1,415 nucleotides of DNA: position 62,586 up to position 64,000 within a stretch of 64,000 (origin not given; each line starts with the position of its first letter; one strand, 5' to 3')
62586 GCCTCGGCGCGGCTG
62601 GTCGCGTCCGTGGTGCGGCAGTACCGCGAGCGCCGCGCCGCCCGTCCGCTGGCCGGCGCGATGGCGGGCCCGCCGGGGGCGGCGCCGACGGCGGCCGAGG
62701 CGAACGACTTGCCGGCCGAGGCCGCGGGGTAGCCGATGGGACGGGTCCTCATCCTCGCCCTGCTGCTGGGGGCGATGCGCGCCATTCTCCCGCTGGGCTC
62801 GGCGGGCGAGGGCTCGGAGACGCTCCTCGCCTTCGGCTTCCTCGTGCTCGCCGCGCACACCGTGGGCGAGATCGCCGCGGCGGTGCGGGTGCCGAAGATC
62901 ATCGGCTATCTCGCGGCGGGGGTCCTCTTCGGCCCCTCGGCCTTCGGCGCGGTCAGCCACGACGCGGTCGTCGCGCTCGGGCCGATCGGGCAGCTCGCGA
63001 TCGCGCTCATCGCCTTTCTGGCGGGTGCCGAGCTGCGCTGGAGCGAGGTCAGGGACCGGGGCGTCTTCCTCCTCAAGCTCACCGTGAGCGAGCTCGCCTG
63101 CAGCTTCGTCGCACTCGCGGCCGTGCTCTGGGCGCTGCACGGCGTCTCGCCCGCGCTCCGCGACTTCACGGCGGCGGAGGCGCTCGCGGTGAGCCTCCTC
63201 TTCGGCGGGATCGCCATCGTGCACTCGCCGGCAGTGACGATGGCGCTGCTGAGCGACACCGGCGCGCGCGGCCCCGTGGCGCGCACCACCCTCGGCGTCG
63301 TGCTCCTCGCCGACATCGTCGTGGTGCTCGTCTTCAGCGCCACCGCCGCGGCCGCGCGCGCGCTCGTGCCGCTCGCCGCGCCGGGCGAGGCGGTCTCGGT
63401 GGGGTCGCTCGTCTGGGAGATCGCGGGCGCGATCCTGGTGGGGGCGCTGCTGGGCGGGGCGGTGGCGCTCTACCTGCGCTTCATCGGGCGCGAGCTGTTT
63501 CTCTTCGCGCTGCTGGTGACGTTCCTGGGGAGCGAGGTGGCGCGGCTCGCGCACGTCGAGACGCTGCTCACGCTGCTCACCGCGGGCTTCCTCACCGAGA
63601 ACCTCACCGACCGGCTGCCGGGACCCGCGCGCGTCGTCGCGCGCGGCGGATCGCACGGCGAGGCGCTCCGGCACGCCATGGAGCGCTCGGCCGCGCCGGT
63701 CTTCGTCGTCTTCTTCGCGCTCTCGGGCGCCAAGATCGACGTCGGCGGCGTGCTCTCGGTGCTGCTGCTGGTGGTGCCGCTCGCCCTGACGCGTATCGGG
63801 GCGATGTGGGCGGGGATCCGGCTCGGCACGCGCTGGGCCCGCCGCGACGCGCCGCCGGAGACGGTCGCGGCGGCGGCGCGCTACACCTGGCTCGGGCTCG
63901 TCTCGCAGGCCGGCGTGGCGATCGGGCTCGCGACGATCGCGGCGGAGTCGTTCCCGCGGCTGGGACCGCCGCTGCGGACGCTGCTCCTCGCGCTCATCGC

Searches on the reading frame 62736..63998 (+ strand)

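Call 99: search_protein_families(library=pfam, proteins=[window:62736-63998:+], max_evalue=0.001)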
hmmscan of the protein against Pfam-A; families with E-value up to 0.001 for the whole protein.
window:62736-63998:+ (421 aa): 1 family
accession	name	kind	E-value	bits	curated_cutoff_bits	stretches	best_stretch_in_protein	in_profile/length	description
PF00999.27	Na_H_Exchanger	-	2.2e-21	76.6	26.2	1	43-404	7-342/375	Sodium/hydrogen exchanger, transmembrane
